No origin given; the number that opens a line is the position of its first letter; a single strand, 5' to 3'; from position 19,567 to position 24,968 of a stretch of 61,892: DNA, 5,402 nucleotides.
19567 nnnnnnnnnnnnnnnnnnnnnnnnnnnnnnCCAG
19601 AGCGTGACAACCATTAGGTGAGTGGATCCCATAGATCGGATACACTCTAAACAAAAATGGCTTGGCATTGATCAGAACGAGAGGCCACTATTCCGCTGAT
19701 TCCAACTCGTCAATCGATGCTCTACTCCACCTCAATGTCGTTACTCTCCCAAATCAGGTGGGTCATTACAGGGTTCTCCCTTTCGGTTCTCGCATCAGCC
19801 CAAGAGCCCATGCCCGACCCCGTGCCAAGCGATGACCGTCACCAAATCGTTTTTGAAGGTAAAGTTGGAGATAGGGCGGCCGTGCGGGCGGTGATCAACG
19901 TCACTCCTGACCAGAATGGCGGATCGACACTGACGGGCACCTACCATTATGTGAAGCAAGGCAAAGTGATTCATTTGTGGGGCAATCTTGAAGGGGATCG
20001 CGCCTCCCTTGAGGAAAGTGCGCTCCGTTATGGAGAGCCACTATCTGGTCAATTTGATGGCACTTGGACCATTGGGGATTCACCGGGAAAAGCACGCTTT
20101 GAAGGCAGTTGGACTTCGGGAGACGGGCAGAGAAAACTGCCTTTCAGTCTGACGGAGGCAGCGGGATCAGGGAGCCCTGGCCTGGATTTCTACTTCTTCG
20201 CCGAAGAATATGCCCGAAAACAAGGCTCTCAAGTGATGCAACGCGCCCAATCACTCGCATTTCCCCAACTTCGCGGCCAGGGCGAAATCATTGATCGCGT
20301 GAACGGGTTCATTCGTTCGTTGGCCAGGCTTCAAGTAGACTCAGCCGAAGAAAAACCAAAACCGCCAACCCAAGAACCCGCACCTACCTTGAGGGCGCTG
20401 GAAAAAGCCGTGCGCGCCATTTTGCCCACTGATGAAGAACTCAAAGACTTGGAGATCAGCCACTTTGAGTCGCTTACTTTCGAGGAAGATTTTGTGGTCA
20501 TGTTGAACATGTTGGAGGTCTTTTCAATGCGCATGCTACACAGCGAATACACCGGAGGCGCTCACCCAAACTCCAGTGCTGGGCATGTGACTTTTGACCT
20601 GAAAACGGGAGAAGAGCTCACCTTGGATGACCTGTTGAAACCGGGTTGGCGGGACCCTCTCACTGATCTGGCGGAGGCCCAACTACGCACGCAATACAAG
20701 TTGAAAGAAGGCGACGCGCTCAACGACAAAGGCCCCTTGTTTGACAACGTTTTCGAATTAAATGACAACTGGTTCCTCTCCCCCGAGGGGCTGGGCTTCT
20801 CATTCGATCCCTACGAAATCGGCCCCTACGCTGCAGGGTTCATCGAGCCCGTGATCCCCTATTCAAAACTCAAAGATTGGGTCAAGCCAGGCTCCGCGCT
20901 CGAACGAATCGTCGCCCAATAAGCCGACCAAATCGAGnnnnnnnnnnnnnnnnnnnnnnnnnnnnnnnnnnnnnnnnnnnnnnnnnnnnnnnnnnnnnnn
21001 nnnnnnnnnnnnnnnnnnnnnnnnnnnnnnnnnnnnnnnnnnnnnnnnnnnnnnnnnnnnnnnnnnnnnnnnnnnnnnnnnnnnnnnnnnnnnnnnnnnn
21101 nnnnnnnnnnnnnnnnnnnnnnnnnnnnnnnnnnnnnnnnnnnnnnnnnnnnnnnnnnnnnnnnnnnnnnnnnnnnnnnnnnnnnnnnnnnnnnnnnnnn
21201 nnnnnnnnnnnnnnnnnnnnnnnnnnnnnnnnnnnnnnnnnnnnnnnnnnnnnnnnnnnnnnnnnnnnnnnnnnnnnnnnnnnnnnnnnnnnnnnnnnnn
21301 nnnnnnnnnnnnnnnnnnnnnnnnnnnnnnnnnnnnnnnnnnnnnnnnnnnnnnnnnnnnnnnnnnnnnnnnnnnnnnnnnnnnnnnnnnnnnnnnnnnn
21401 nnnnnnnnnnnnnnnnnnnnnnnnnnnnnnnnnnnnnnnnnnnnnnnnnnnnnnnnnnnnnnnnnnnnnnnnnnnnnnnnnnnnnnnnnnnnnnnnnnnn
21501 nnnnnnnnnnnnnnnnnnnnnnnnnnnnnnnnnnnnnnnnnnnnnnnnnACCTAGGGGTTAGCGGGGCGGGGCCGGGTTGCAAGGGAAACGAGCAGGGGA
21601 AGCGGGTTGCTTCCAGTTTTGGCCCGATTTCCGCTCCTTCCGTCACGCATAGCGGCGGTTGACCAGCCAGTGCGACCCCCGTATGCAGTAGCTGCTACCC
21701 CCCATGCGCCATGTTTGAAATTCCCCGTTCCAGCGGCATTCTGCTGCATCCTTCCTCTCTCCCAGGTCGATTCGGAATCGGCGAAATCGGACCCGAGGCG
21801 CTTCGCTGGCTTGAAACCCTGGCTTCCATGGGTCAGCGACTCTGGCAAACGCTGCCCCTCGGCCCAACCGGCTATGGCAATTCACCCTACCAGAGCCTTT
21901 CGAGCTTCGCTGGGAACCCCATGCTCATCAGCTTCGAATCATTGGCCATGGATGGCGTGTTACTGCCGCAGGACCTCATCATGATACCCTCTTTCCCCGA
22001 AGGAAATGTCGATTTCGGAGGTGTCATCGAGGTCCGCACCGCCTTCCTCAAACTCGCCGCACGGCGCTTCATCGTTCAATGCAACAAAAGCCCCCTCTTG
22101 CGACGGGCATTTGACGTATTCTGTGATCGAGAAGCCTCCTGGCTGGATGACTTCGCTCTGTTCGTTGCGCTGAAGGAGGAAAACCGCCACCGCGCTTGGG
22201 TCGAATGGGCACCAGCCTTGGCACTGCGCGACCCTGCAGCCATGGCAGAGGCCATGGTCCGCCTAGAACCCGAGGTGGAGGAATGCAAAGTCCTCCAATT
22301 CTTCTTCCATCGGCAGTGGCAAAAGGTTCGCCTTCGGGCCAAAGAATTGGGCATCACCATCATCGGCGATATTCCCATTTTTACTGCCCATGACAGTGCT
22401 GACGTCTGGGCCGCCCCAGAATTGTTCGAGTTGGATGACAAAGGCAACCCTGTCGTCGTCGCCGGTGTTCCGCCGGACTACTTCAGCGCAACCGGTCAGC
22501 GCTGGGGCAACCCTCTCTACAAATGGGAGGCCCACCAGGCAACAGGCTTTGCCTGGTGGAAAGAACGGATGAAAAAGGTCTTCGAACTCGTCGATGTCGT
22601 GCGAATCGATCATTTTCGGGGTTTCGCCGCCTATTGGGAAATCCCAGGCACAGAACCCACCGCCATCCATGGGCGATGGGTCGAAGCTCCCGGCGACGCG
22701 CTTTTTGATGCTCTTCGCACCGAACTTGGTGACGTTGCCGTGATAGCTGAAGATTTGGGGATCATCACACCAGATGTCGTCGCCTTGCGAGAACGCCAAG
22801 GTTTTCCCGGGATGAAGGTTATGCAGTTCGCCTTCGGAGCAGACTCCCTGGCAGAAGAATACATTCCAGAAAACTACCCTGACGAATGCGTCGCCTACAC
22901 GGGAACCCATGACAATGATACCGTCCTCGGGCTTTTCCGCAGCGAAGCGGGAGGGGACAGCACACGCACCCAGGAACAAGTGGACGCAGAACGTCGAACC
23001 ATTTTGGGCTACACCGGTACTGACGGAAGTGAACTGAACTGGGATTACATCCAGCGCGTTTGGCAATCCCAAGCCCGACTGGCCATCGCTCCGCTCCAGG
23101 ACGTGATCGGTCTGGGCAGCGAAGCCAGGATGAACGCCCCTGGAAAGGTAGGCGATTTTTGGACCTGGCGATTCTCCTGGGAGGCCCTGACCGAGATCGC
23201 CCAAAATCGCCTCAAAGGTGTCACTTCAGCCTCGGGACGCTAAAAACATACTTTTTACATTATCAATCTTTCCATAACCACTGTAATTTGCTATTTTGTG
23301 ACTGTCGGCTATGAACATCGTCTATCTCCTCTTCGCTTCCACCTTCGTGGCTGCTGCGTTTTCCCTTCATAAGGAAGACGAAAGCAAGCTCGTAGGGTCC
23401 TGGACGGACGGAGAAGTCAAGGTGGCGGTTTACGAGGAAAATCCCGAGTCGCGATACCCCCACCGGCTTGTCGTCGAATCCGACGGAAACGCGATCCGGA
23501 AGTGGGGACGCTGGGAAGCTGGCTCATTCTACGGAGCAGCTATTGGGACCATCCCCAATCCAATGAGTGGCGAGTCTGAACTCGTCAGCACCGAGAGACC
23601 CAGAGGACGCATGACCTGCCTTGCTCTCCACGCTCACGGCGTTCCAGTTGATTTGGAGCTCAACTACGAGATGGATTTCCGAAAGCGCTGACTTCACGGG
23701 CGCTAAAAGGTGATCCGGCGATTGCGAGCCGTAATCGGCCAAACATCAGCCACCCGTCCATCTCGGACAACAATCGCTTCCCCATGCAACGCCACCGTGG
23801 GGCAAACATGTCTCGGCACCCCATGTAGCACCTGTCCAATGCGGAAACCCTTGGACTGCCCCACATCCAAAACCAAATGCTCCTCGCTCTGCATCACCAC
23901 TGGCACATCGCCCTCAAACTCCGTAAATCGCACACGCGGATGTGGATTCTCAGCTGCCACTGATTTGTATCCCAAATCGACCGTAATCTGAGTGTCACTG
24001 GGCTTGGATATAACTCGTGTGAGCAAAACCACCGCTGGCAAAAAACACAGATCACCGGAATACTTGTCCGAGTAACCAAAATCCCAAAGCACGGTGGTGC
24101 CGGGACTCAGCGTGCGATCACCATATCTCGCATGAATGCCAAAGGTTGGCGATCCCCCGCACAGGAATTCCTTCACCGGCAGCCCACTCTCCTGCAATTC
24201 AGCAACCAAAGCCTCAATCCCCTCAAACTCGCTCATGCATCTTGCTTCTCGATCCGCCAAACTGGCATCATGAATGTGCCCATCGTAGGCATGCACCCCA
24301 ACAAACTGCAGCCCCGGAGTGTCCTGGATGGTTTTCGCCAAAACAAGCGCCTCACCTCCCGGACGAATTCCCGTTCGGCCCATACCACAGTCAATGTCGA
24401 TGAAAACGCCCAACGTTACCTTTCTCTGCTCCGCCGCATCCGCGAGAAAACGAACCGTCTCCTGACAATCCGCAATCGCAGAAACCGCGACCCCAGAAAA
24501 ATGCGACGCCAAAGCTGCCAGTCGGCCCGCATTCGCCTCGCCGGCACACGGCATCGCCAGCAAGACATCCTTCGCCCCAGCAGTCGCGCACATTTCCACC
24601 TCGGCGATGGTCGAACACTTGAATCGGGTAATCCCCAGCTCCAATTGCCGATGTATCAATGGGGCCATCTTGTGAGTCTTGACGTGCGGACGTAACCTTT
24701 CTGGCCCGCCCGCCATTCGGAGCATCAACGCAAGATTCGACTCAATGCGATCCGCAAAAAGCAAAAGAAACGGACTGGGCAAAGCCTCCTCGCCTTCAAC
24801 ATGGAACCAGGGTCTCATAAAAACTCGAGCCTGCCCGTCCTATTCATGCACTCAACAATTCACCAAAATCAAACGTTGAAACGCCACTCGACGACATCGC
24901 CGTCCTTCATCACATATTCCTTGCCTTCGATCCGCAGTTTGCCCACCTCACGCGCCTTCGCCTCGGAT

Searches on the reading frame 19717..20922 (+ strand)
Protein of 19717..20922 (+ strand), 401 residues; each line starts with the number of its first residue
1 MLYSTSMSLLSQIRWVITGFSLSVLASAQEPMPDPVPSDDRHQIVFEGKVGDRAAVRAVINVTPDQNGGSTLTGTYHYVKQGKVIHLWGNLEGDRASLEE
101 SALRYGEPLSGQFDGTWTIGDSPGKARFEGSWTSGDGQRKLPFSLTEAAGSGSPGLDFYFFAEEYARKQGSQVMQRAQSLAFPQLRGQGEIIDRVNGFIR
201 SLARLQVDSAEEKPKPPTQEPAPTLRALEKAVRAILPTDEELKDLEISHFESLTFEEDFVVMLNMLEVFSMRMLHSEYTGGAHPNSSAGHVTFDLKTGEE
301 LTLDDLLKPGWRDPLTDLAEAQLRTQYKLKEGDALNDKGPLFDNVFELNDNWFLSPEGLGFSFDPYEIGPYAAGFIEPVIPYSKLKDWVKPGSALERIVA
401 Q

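Call 36: search_protein_families(library=pfam, proteins=[window:19717-20922:+], max_evalue=0.0001)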
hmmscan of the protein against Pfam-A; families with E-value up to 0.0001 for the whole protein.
window:19717-20922:+ (401 aa): 2 families
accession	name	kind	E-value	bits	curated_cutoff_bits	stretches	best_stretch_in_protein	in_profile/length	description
PF11738.13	DUF3298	-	8.6e-21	75.1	24.1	1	304-383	1-84/84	Protein of unknown function (DUF3298)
PF13739.11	PdaC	-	8.9e-06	27.2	29.1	1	229-286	34-95/95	Deacetylase PdaC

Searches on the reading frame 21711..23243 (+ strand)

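Call 36: search_protein_families(library=pfam, proteins=[window:21711-23243:+], max_evalue=0.0001)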
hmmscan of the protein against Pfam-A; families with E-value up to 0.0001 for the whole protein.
window:21711-23243:+ (510 aa): 1 family
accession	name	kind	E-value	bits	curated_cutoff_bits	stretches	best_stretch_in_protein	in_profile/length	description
PF02446.23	Glyco_hydro_77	-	1.8e-167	558.4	25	1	12-493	1-464/465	4-alpha-glucanotransferase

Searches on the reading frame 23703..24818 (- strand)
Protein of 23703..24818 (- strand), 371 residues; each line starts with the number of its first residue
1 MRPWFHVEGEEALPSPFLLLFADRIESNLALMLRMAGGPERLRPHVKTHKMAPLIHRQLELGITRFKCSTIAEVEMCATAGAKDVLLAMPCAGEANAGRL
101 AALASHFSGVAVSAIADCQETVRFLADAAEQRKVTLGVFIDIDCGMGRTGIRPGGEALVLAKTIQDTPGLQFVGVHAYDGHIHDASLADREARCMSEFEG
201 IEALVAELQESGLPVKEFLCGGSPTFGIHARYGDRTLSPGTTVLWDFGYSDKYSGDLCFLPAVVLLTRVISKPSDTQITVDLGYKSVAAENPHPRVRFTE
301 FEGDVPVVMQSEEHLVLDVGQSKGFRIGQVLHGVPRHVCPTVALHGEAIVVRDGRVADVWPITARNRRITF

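Call 36: search_protein_families(library=pfam, proteins=[window:23703-24818:-], max_evalue=0.0001)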
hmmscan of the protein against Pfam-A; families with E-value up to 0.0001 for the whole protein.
window:23703-24818:- (371 aa): 2 families
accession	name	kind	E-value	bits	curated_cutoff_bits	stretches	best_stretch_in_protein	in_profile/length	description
PF01168.26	Ala_racemase_N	-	2.1e-21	77.1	24.1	1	23-230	4-203/220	Alanine racemase, N-terminal domain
PF14031.13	D-ser_dehydrat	-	6.9e-18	65.5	22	1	262-351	1-97/97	Putative serine dehydratase domain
